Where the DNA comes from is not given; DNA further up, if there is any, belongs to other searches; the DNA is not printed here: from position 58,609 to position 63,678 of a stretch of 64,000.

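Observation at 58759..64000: Rhomboid protease directly upstream of a 1589-aa single-pass S8 subtilase; both carry cytoplasmic C-terminal zinc ribbons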

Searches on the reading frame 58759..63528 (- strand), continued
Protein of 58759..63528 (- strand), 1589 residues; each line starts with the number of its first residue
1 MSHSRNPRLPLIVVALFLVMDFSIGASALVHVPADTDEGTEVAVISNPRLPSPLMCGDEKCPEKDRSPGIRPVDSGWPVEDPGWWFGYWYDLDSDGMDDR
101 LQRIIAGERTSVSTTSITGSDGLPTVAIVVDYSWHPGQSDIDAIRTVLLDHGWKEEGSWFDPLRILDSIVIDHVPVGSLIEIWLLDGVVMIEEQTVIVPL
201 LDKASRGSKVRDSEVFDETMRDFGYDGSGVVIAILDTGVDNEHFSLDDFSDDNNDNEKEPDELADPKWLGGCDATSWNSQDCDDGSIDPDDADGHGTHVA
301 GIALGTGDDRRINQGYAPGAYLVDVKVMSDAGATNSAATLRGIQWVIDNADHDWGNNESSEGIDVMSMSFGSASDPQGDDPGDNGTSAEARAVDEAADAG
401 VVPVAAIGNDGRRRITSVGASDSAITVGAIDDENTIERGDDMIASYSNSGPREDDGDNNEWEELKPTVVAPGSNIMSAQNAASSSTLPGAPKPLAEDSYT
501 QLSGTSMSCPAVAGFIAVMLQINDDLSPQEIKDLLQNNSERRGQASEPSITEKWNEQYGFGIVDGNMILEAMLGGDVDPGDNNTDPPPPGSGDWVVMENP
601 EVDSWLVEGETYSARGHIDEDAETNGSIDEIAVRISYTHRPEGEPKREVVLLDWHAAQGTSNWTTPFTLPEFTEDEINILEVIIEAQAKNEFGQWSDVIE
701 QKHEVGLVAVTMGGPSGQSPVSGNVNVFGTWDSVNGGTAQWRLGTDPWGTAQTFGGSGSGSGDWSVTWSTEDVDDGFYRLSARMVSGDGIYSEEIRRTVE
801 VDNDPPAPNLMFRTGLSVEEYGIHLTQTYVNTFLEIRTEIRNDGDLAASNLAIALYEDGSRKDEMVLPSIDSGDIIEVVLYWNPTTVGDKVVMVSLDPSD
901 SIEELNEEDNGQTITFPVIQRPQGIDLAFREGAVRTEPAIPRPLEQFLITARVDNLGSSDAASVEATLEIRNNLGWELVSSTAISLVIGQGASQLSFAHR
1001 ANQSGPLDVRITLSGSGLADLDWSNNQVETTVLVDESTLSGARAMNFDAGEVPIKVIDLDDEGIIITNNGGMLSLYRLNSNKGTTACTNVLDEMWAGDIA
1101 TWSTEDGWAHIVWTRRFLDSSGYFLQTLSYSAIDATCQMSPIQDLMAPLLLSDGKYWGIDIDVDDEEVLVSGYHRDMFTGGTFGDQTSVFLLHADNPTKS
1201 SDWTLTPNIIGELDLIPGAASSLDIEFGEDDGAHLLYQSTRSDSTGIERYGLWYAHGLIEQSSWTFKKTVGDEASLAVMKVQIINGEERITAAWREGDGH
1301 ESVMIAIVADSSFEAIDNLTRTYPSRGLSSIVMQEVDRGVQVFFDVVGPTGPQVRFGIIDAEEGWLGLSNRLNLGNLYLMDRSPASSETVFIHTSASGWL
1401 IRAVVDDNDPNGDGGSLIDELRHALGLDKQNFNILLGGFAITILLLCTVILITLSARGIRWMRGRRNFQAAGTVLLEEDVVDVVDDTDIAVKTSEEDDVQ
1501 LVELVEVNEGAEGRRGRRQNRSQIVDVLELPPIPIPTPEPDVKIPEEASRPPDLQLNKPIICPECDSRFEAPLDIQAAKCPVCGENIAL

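Call 9: find_homologous_proteins(query=L001:8896-9927:+, max_evalue=0.00001)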
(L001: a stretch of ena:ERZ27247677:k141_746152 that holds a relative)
Query L001:8896-9927:+ (344 aa): 354 proteins with E <= 0.00001 among 8000 candidates; the best 120 are listed.
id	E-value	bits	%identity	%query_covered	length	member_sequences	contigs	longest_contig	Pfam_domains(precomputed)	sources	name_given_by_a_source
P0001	1.3e-217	740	94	100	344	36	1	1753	PF01694.29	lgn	-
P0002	2.2e-215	732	93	100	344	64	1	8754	PF01694.29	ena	-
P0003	2.2e-205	700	89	100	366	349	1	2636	PF01694.29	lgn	-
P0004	2.0e-198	677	86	100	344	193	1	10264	PF01694.29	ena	-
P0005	1.6e-193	661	83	100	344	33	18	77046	PF01694.29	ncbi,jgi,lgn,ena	-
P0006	1.7e-186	637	80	100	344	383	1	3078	PF01694.29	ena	-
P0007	1.3e-181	621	88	92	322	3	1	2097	PF01694.29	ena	-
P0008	7.5e-161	553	72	97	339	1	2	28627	PF01694.29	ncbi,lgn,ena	ncbi:MAG: rhomboid family intramembrane serine protease [Candidatus Thalassarchaeum sp.]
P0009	2.0e-159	548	71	97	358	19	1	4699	PF01694.29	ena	-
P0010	8.8e-159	546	73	93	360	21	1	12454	PF01694.29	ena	-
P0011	1.5e-158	546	70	97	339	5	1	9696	PF01694.29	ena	-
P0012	2.1e-157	542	70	97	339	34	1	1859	PF01694.29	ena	-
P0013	2.3e-157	542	70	97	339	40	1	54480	PF01694.29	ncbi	-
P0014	8.6e-157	540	70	97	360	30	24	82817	PF01694.29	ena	-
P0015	2.6e-155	535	69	97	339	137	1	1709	PF01694.29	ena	-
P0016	6.8e-155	534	69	97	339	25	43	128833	PF01694.29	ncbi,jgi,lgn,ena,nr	ncbi:MAG: hypothetical protein CMB68_03900 [Euryarchaeota archaeon]|nr:hypothetical protein [Euryarc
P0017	7.9e-154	530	67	100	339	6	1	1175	PF01694.29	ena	-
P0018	9.3e-154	530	69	98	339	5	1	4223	PF01694.29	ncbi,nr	ncbi:MAG: rhomboid family intramembrane serine protease [Candidatus Thermoplasmatota archaeon]|nr:rh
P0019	6.1e-152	524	68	97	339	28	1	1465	PF01694.29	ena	-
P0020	1.6e-151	522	87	75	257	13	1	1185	PF01694.29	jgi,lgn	jgi:hypothetical protein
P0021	5.4e-150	517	68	99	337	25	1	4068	PF01694.29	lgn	-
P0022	5.1e-149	514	67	99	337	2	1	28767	PF01694.29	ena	-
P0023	1.3e-148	513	66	97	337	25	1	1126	PF01694.29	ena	-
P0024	9.8e-148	510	69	93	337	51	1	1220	PF01694.29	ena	-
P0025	6.0e-147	507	86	78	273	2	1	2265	PF01694.29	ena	-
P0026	7.4e-147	507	66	99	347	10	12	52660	PF01694.29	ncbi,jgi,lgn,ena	-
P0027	3.7e-145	502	67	96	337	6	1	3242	PF01694.29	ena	-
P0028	1.7e-144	499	64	100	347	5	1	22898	PF01694.29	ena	-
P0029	3.9e-144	498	64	99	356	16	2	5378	PF01694.29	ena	-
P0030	1.1e-143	497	64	99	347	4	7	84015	PF01694.29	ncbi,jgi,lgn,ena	-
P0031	1.2e-143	497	64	99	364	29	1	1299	PF01694.29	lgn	-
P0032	4.3e-142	491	63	99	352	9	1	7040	PF01694.29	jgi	-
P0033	4.6e-142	491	63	99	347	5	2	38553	PF01694.29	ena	-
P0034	7.2e-142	491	63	99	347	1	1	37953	PF01694.29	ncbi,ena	-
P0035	2.9e-141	489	64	99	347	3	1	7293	PF01694.29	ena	-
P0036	5.2e-141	488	63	99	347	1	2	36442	PF01694.29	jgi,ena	jgi:membrane associated rhomboid family serine protease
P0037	1.2e-139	483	62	99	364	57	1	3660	PF01694.29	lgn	-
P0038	1.5e-139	483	63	99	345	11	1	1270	PF01694.29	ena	-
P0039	3.8e-139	482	63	99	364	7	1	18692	PF01694.29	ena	-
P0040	3.8e-139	482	64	99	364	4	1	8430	PF01694.29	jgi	-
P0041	7.5e-139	481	64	99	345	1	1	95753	PF01694.29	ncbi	-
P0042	7.6e-139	481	64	99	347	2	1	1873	PF01694.29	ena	-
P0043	8.3e-139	481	62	99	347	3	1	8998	PF01694.29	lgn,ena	-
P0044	1.0e-138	480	61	99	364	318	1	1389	PF01694.29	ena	-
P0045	1.4e-138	480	61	99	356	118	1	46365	PF01694.29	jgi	-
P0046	2.0e-138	479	64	99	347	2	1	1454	PF01694.29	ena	-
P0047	3.1e-138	479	61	99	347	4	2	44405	PF01694.29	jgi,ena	-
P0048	4.4e-138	478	61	99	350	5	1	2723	PF01694.29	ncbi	-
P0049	4.5e-138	478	63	99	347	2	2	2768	PF01694.29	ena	-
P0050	6.7e-138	478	63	99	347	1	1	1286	PF01694.29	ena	-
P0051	1.8e-137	476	62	99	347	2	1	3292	PF01694.29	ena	-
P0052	2.6e-137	476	61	99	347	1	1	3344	PF01694.29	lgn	-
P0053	5.9e-137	475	63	100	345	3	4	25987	PF01694.29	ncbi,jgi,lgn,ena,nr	ncbi:MAG: hypothetical protein CMB67_02540 [Euryarchaeota archaeon]|nr:hypothetical protein [Euryarc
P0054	2.3e-136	473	63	99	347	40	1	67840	PF01694.29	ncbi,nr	ncbi:MAG: rhomboid family intramembrane serine protease [Candidatus Thalassarchaeaceae archaeon]|nr:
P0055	2.6e-136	472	74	79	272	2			PF01694.29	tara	tara:strand:- start:6587 stop:7405 length:819 start_codon:yes stop_codon:yes gene_type:complete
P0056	3.1e-136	472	58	100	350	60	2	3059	PF01694.29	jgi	-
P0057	5.0e-136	471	60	99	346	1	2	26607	PF01694.29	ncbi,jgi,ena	-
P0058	5.8e-136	471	59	99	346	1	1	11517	PF01694.29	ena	-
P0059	2.0e-135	470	59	99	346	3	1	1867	PF01694.29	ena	-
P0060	2.1e-135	469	59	99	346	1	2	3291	PF01694.29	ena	-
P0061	2.5e-135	469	59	99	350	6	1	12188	PF01694.29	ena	-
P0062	2.8e-135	469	61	100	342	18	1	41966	PF01694.29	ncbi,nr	ncbi:MAG: hypothetical protein CMB66_00895 [Euryarchaeota archaeon]|nr:hypothetical protein [Euryarc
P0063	4.3e-135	468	59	99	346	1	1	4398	PF01694.29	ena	-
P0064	6.9e-135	468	60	99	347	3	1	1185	PF01694.29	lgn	-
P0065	7.0e-135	468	59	99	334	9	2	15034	PF01694.29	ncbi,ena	-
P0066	1.8e-134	466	59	99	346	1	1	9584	PF01694.29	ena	-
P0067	3.4e-134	465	59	99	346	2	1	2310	PF01694.29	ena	-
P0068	3.5e-134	465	59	99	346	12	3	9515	PF01694.29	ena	-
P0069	5.2e-134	465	61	99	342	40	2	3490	PF01694.29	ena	-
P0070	6.0e-134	465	59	99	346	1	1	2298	PF01694.29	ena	-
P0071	7.3e-134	464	59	99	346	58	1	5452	PF01694.29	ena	-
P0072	7.6e-134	464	62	99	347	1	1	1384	PF01694.29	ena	-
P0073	8.9e-134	464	60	99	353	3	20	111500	PF01694.29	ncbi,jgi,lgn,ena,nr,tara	ncbi:MAG TPA: rhomboid family intramembrane serine protease [Candidatus Thalassarchaeaceae archaeon]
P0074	9.8e-134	464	58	99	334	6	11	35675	PF01694.29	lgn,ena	-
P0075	1.0e-133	464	59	99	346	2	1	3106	PF01694.29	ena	-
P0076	1.2e-133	464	59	99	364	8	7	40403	PF01694.29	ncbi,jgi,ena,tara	tara:strand:+ start:6232 stop:7326 length:1095 start_codon:yes stop_codon:yes gene_type:complete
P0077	2.0e-133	463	61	99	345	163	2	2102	PF01694.29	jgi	-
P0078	2.0e-133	463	59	99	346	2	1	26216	PF01694.29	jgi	-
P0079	3.1e-133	462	59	99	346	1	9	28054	PF01694.29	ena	-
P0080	3.2e-133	462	60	99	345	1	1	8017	PF01694.29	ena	-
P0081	3.3e-133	462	59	99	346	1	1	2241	PF01694.29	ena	-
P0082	3.8e-133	462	59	99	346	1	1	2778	PF01694.29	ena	-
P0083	6.6e-133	461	58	99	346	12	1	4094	PF01694.29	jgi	jgi:membrane associated rhomboid family serine protease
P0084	6.7e-133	461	73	77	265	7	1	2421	PF01694.29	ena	-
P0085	8.9e-133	461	58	99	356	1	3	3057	PF01694.29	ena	-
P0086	1.0e-132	461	59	99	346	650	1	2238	PF01694.29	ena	-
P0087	1.3e-132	460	59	99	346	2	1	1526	PF01694.29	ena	-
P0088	1.7e-132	460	59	99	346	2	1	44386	PF01694.29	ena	-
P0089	1.8e-132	460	58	99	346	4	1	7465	PF01694.29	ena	-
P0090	4.0e-132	459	59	99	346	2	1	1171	PF01694.29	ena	-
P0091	4.7e-132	458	58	99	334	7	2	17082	PF01694.29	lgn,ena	-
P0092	6.3e-132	458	59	99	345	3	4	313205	PF01694.29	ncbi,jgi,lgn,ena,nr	ncbi:MAG: hypothetical protein CXX73_05465 [Methanobacteriota archaeon]|nr:MAG: hypothetical protein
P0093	7.0e-132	458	60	99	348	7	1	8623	PF01694.29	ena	-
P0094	8.2e-132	458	59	99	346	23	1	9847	PF01694.29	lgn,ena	-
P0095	1.0e-131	457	60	99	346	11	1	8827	PF01694.29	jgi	-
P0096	1.2e-131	457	58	99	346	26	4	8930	PF01694.29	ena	-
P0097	1.4e-131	457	60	99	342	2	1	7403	PF01694.29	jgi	-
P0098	1.5e-131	457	58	100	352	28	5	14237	PF01694.29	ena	-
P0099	2.1e-131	456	59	99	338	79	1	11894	PF01694.29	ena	-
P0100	3.7e-131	455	59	99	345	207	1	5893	PF01694.29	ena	-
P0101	4.0e-131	455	59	99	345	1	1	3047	PF01694.29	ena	-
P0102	4.0e-131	455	59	99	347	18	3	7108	PF01694.29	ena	-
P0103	4.1e-131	455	59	95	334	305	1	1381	PF01694.29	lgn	-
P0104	6.3e-131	455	58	99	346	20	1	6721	PF01694.29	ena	-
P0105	7.3e-131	454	58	99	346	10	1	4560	PF01694.29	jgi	-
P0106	9.6e-131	454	59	99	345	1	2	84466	PF01694.29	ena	-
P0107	1.2e-130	454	59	100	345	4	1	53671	PF01694.29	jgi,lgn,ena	-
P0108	3.1e-130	452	59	99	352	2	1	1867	PF01694.29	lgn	-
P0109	5.3e-130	452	58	99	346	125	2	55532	PF01694.29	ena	-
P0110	6.9e-130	451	60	93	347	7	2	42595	PF01694.29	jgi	-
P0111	8.1e-130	451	58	99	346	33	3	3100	PF01694.29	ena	-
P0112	9.5e-130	451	58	99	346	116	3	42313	PF01694.29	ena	-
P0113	2.3e-129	450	58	99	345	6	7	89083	PF01694.29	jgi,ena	-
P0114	2.4e-129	450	58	99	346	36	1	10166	PF01694.29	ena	-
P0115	5.2e-129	448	58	99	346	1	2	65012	PF01694.29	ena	-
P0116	6.5e-129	448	58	99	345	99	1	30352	PF01694.29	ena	-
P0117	1.5e-128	447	60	99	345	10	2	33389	PF01694.29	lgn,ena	-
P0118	1.3e-127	444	58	99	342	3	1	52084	PF01694.29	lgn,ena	-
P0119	1.4e-127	444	59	99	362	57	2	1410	PF01694.29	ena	-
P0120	1.6e-127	444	56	97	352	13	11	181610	PF01694.29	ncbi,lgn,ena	ncbi:MAG: membrane associated rhomboid family serine protease [Candidatus Thalassarchaeaceae archaeo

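Call 11: find_related_loci(query=A1, collection=genome_contigs, flank=10000)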
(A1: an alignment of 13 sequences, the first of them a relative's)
Query A1 (344 aa) in genome_contigs; peptide patterns used: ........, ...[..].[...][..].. (x = any residue, [..] = any of these).
177 stretches matched a pattern; 141 encode a relative of the query (tblastn E <= 1e-3); the best 80 are kept; 80 distinct loci.
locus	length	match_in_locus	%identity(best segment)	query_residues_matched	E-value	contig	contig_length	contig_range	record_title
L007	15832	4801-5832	94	1-344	0e+0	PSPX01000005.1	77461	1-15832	MAG: Methanobacteriota archaeon isolate Guaymas_22 scaffold_540, whole genome shotgun sequence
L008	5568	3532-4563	91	1-344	0e+0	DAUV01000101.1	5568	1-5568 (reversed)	MAG TPA_asm: Euryarchaeota archaeon UBA623 UBA623_contig_63095, whole genome shotgun sequence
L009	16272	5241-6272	94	1-344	0e+0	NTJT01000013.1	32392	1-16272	MAG: Marine Group II euryarchaeote MED-G34 EUII-MED-G34-C13, whole genome shotgun sequence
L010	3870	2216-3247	90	1-344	0e+0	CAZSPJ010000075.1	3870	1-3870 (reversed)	MAG TPA_asm: uncultured Candidatus Poseidoniales archaeon isolate binchicken_co267_197 genome assembly, contig: NODE_222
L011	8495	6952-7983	91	1-344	0e+0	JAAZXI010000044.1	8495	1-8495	MAG: Methanobacteriota archaeon isolate bin122s NODE_44_length_8495_cov_5.237915, whole genome shotgun sequence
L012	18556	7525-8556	88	1-344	0e+0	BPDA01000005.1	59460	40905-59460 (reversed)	MAG: Euryarchaeota archaeon CM1_200m.P32 DNA, sequence05, whole genome shotgun sequence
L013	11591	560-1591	86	1-344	0e+0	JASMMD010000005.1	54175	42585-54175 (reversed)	MAG: Candidatus Thalassarchaeum sp. isolate Arabian9_MAG_56 NODE_5_length_54175_cov_32.318293, whole genome shotgun sequ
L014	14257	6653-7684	81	1-344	0e+0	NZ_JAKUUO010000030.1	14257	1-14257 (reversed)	MAG: Candidatus Thalassarchaeum betae isolate ALOHA_A2.5_135 A2.5-Thalassarchaeum-4_30, whole genome shotgun sequence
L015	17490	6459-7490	80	1-344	0e+0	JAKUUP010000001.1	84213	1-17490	MAG: Candidatus Thalassarchaeum betae isolate ALOHA_A2.5_136 A2.5-Thalassarchaeum-6_1, whole genome shotgun sequence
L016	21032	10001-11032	82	1-344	0e+0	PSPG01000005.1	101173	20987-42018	MAG: Candidatus Thalassarchaeum betae isolate Cayman_51_deep scaffold_62, whole genome shotgun sequence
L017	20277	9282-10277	72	12-344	2e-162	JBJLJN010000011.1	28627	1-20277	MAG: Candidatus Thalassarchaeum sp. isolate LRMED-030 Thalassarchaeum-LRMED-030-C2908, whole genome shotgun sequence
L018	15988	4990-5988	72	11-344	4e-162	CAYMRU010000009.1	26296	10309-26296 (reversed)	MAG TPA_asm: uncultured Candidatus Poseidoniales archaeon isolate SRP077602_co11_569 genome assembly, contig: NODE_1614_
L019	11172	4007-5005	70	11-344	3e-160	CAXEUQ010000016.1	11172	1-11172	MAG TPA_asm: uncultured Candidatus Poseidoniales archaeon isolate ERR599032_concoct_73 genome assembly, contig: ERZ84053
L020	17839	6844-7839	70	12-344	2e-159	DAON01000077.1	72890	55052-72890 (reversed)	MAG TPA_asm: Euryarchaeota archaeon UBA220 UBA220_contig_11736, whole genome shotgun sequence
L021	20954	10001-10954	73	26-344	4e-158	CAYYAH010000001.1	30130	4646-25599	MAG TPA_asm: uncultured Candidatus Poseidoniales archaeon isolate SRP077602_co4_684 genome assembly, contig: NODE_2430_l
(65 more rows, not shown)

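Call 18: search_protein_families(library=ncbifam, proteins=[L001:8896-9927:+], max_evalue=1)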
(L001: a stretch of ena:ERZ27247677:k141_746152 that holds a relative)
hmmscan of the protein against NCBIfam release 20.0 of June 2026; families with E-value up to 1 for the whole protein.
L001:8896-9927:+ (344 aa): 2 families
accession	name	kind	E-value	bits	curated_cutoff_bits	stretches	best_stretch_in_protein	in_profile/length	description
TIGR03902.1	rhom_GG_sort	equivalog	1.1e-13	51.5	84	1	84-230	15-153/154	rhombosortase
TIGR04239.1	rhombo_GlpG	equivalog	0.098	12.4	250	1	41-196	99-241/271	rhomboid family intramembrane serine protease GlpG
